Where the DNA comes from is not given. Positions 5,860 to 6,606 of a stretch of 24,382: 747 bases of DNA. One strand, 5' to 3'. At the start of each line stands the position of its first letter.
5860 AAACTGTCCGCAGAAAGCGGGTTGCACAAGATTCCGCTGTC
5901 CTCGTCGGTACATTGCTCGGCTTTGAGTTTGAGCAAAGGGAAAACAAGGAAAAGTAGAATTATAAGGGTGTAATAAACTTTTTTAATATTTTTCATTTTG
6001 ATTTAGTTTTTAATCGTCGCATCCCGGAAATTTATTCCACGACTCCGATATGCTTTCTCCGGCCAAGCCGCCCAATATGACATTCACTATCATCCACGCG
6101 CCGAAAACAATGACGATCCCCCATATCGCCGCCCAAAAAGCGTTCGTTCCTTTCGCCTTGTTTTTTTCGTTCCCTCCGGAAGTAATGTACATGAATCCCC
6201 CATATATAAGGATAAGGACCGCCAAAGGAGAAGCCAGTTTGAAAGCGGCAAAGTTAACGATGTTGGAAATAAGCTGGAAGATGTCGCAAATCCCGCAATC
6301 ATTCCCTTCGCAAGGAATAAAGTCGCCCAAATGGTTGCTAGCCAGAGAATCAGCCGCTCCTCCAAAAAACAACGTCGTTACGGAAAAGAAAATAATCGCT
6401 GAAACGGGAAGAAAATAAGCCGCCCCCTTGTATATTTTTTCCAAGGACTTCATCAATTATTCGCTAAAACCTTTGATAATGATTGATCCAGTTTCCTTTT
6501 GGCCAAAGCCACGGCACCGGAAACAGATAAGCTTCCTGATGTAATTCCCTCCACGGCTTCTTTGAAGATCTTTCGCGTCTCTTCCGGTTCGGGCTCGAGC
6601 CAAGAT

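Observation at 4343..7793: Operon encoding a membrane-anchored SBP homolog followed by five tandem paralogous small two-TM proteins: candidate pilin-like (VirB2/TrbC-topology) system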

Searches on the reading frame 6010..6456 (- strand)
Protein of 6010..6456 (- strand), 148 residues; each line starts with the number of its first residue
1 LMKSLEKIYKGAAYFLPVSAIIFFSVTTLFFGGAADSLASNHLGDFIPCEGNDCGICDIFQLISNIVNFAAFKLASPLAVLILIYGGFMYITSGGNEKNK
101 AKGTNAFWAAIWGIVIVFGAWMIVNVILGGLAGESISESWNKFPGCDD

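Call 3: search_protein_families(library=pfam, proteins=[window:6010-6456:-], max_evalue=1)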
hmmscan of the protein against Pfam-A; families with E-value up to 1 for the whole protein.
window:6010-6456:- (148 aa): 3 families
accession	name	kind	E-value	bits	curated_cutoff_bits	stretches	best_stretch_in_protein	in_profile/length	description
PF18895.5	T4SS_pilin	-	4.7e-10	39.8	26.6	1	59-127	5-71/71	Type IV secretion system pilin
PF04956.18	TrbC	-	0.00015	22.4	27.9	1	61-126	39-97/98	TrbC/VIRB2 pilin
PF12725.13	DUF3810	-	0.16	11.8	28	1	56-123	9-81/311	Protein of unknown function (DUF3810)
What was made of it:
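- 6010..6456 (-): Pilin type A (148 aa): signal peptide, Cys motif (PCxGxxC) before helix 1, two-helix pilin core. It is always the first gene after the SBP. The start is either TTG 6456 or the ATG at 6453 that overlaps the SBP stop. PF18895 39.8 bits and TrbC E=1.5e-4 (call 3).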

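Call 27: search_protein_families(library=ncbifam, proteins=[window:6010-6456:-], max_evalue=0.01)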
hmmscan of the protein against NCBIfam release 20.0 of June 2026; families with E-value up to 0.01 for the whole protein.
window:6010-6456:- (148 aa): 1 family
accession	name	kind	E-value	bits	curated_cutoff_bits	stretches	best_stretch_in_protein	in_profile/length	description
NF045849.1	ICE_MMCAP2_0565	equivalog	0.00035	20.2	40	1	76-129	25-78/80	Mbov_0395 family pilin-like conjugal transfer protein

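Call 57: search_protein_families(library=pfam, alignment_id=A4, max_evalue=0.01)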
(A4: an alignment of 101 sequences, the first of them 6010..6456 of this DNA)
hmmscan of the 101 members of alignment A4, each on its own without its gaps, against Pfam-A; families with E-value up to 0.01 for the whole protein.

A. member 1, window:6010-6456:- (148 aa): 2 families
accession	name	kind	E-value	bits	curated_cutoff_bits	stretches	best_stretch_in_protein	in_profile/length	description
PF18895.5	T4SS_pilin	-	4.7e-10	39.8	26.6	1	59-127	5-71/71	Type IV secretion system pilin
PF04956.18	TrbC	-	0.00015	22.4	27.9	1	61-126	39-97/98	TrbC/VIRB2 pilin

B. families by the number of members that match (of 101 scanned): 27 families (the first 25 are shown)
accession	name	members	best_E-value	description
PF18895.5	T4SS_pilin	100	1.2e-14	Type IV secretion system pilin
PF04956.18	TrbC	37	4.2e-10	TrbC/VIRB2 pilin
PF01554.23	MatE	5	0.0001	MatE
PF19607.4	DUF6112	2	0.00039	Family of unknown function (DUF6112)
PF04290.18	DctQ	2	0.00083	Tripartite ATP-independent periplasmic transporters, DctQ component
PF23396.1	DUF7103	2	0.0025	Family of unknown function (DUF7103)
PF07666.16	MpPF26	1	3.6e-05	M penetrans paralogue family 26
PF08006.16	HAAS_TM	1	7.6e-05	HAAS transmembrane region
PF00520.37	Ion_trans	1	0.00013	Ion transport protein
PF01925.25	TauE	1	0.00018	Sulfite exporter TauE/SafE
PF00001.26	7tm_1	1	0.00029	7 transmembrane receptor (rhodopsin family)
PF23535.1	Microp_apicomplexa_21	1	0.00031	Apicomplexa microprotein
PF18920.5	DUF5671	1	0.0009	Domain of unknown function (DUF5671)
PF03994.20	DUF350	1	0.0031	Domain of Unknown Function (DUF350)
PF19942.4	DUF6404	1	0.0031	Family of unknown function (DUF6404)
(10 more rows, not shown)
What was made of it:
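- On PF18895 T4SS_pilin (VirB2-like pilins): Of 101 operon orthologues, 100 hit the family (call 57).
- Closest known: TrbC/VirB2 conjugative pilins of diderm T4SS. Same: Significant TrbC profile hits for 37 of 101 operon proteins (call 57).
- Of 101 orthologues, 100 hit PF18895 and 37 hit TrbC/VirB2, the best at 4e-10 (call 57). The proteins are homologous to VirB2/TrbC (calls 3, 57). Specific, significant hits to pilin families (calls 3, 27, 57).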

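Call 75: search_protein_families(library=phrogs, proteins=[window:6010-6456:-], max_evalue=0.01)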
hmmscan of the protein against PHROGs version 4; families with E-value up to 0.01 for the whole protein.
window:6010-6456:- (148 aa): 0 families
